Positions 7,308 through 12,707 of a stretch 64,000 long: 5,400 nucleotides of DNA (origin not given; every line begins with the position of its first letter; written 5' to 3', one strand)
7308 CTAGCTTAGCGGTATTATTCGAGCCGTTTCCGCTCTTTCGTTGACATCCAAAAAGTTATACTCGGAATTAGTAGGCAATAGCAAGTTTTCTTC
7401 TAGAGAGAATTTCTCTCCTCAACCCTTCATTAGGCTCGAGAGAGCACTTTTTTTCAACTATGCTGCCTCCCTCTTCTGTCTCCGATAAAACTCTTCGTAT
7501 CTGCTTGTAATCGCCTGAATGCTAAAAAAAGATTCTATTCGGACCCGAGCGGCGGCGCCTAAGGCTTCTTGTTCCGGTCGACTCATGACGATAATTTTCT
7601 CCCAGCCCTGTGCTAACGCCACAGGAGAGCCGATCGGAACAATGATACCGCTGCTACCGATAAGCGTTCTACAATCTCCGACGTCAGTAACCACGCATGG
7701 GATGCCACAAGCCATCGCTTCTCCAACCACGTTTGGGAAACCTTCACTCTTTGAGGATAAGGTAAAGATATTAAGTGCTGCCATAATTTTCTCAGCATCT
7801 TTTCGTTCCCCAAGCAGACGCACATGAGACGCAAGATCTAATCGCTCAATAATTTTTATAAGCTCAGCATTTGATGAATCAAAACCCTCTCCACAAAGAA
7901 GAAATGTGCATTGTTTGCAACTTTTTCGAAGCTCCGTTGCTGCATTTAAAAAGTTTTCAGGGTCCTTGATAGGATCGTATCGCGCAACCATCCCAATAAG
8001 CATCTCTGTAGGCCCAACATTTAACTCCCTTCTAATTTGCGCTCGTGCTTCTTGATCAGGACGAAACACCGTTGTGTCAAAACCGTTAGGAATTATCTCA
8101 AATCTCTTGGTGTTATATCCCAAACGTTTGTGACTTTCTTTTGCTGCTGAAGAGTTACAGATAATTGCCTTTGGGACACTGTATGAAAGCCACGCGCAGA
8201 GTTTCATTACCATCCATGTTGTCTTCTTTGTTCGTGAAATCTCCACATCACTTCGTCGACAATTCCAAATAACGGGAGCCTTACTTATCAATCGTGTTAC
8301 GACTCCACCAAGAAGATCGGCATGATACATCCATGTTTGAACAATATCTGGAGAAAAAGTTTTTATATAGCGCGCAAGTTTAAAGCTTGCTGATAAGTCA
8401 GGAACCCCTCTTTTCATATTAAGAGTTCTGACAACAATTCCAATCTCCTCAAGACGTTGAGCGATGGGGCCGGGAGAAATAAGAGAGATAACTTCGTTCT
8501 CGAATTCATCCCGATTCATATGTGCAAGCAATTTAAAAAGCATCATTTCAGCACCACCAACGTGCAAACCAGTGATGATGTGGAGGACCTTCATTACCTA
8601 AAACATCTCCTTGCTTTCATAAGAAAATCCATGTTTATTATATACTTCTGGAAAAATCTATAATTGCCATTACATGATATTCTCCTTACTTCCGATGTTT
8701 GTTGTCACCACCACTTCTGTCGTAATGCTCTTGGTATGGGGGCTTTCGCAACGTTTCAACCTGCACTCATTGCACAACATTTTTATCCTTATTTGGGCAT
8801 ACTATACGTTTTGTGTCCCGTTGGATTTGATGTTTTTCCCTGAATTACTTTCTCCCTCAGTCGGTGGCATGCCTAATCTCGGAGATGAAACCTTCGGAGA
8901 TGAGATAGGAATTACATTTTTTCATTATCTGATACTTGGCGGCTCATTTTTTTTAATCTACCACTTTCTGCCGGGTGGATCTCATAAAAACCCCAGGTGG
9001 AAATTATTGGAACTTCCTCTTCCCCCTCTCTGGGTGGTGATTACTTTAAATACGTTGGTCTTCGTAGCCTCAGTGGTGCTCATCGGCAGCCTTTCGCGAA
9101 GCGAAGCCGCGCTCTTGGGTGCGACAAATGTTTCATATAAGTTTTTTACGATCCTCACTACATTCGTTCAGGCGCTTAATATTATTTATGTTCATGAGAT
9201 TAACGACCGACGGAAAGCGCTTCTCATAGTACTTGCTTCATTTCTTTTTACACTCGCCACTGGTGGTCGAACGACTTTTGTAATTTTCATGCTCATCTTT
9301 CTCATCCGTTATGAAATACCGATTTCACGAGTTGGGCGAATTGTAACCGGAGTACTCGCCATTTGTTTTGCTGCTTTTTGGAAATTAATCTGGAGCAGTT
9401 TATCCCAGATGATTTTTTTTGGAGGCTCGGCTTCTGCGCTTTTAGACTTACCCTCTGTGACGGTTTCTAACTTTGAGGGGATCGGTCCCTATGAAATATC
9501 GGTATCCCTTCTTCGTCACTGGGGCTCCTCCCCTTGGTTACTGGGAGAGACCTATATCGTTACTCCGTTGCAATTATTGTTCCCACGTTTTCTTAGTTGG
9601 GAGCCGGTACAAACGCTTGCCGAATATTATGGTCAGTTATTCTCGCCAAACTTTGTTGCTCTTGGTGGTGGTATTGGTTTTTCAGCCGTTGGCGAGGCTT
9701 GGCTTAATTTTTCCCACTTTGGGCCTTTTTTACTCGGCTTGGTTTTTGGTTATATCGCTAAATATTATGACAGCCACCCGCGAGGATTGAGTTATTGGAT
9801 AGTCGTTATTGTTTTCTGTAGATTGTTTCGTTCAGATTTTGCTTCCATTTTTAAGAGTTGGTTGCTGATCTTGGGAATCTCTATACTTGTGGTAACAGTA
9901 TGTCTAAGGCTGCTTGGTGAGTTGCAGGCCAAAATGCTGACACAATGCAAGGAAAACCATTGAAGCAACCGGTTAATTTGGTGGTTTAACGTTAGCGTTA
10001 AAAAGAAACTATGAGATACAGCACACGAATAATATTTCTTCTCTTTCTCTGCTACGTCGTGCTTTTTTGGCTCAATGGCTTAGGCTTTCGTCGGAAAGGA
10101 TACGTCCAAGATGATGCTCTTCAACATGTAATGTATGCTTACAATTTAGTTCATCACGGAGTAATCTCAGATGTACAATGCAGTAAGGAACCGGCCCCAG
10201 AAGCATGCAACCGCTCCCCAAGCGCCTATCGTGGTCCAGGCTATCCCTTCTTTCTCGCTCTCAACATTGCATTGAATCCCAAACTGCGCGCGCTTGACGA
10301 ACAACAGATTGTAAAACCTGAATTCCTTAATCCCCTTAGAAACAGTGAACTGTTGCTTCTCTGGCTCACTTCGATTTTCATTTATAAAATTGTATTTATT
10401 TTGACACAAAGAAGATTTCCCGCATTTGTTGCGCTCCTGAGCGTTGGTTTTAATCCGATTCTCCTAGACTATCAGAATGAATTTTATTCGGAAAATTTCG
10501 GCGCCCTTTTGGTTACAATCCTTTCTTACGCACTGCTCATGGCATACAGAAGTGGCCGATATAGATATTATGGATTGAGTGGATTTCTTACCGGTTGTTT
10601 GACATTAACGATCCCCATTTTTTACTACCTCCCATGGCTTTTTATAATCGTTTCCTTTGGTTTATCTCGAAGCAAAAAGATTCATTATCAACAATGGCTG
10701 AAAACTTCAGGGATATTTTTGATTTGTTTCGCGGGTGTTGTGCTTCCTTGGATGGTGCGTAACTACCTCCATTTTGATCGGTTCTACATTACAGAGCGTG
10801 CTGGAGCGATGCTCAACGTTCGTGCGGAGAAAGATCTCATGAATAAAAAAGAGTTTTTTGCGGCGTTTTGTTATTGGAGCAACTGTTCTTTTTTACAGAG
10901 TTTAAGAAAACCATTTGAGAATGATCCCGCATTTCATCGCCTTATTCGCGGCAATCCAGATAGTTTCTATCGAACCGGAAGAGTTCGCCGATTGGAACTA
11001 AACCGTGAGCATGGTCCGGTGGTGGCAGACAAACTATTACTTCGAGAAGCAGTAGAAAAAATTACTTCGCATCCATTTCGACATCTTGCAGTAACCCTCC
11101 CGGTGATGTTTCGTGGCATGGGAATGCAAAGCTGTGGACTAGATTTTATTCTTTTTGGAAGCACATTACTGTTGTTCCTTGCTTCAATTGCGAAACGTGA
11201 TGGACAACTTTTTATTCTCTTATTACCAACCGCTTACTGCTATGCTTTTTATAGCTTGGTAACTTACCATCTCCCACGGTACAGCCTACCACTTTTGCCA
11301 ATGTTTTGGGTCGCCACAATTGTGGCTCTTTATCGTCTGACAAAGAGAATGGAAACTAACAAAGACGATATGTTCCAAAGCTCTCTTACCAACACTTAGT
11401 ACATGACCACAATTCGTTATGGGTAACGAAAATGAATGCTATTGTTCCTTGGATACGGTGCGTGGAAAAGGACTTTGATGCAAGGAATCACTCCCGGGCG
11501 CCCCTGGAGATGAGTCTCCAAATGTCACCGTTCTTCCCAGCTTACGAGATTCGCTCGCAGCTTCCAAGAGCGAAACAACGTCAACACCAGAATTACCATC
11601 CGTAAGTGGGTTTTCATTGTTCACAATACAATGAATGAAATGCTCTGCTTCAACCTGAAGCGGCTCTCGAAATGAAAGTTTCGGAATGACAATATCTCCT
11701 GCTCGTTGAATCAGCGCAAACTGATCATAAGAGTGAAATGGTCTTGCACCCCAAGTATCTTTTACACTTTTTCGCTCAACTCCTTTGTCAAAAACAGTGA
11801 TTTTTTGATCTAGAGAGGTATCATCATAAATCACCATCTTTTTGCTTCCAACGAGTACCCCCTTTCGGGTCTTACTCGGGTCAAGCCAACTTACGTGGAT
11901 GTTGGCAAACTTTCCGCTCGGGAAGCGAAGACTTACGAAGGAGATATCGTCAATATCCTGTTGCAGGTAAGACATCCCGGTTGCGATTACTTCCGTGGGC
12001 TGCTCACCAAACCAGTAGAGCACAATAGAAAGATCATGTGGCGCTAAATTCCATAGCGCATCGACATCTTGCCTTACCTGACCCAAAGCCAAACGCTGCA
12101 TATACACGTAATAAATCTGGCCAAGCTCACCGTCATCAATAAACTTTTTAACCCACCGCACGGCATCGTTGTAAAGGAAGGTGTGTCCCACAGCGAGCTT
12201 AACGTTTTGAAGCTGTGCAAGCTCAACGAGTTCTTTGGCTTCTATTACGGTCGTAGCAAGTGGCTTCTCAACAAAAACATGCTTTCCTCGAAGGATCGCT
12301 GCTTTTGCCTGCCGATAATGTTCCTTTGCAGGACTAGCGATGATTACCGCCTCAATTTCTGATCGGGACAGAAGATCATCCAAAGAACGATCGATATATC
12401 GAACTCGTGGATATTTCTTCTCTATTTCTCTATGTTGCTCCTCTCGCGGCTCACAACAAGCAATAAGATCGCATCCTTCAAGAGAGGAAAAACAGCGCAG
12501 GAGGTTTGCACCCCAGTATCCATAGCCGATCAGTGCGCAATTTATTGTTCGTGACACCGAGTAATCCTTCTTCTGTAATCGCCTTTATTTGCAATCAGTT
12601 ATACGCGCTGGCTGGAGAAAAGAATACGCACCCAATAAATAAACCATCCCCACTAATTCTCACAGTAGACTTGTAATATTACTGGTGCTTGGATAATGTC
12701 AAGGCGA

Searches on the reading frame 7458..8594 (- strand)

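Call 54: search_protein_families(library=pfam, proteins=[window:7458-8594:-], max_evalue=0.00001)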
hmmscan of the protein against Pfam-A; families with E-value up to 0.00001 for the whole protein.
window:7458-8594:- (378 aa): 4 families
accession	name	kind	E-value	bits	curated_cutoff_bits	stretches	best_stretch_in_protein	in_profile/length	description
PF13692.12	Glyco_trans_1_4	-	1.3e-26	94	27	1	199-334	3-139/142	Glycosyl transferases group 1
PF00534.26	Glycos_transf_1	-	1.1e-23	84.1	26.4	1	185-350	3-170/172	Glycosyl transferases group 1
PF13439.12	Glyco_transf_4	-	4.8e-19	69.5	28.5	1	12-175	1-169/170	Glycosyltransferase Family 4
PF13579.12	Glyco_trans_4_4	-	1.2e-07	32.7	29.7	1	13-171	1-158/158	Glycosyl transferase 4-like domain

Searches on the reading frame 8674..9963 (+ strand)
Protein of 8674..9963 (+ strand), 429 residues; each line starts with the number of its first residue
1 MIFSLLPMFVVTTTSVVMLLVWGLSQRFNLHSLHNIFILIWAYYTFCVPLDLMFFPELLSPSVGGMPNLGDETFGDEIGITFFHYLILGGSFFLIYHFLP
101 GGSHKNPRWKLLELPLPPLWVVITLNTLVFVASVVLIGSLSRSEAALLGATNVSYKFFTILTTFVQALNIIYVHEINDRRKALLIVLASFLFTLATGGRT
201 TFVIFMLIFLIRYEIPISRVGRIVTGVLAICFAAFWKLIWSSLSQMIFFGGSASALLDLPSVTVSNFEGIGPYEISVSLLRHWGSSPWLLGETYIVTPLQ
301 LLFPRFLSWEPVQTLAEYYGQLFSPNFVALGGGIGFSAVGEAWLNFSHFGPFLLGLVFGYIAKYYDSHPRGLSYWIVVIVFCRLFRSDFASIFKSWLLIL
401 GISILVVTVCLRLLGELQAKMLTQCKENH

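Call 54: search_protein_families(library=pfam, proteins=[window:8674-9963:+], max_evalue=0.00001)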
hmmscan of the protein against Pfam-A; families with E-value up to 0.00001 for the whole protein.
window:8674-9963:+ (429 aa): 1 family
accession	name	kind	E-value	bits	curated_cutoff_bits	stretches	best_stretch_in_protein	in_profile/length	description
PF14296.11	O-ag_pol_Wzy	-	6.8e-07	28.8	26.6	1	322-409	366-460/468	O-antigen polysaccharide polymerase Wzy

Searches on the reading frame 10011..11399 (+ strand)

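Call 54: search_protein_families(library=pfam, proteins=[window:10011-11399:+], max_evalue=0.00001)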
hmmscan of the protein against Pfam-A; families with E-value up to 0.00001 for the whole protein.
window:10011-11399:+ (462 aa): 1 family
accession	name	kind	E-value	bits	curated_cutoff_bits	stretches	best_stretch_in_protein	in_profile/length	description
PF13231.12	PMT_2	-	3.8e-06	27.6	26.1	1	109-244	24-158/160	Dolichyl-phosphate-mannose-protein mannosyltransferase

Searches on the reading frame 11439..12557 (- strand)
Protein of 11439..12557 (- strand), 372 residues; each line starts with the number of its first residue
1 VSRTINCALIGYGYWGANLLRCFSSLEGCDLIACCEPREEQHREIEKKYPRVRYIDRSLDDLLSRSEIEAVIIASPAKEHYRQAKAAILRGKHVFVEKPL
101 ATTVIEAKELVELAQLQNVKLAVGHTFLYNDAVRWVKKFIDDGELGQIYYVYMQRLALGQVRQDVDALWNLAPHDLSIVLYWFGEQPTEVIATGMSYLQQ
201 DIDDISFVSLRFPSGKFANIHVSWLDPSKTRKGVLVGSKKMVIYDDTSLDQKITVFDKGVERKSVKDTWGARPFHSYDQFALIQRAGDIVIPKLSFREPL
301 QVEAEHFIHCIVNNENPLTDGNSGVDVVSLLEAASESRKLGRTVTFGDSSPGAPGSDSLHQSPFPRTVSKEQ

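Call 54: search_protein_families(library=pfam, proteins=[window:11439-12557:-], max_evalue=0.00001)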
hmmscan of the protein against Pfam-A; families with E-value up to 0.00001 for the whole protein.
window:11439-12557:- (372 aa): 3 families
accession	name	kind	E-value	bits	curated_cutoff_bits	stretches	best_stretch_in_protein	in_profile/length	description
PF01408.29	GFO_IDH_MocA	-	8e-26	91.5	24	1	5-125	1-120/120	Oxidoreductase family, NAD-binding Rossmann fold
PF22725.1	GFO_IDH_MocA_C3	-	8.2e-15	55.3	27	1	134-241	2-122/124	GFO/IDH/MocA C-terminal domain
PF02894.22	GFO_IDH_MocA_C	-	2e-11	44.6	22.9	1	137-345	1-217/218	Oxidoreductase family, C-terminal alpha/beta domain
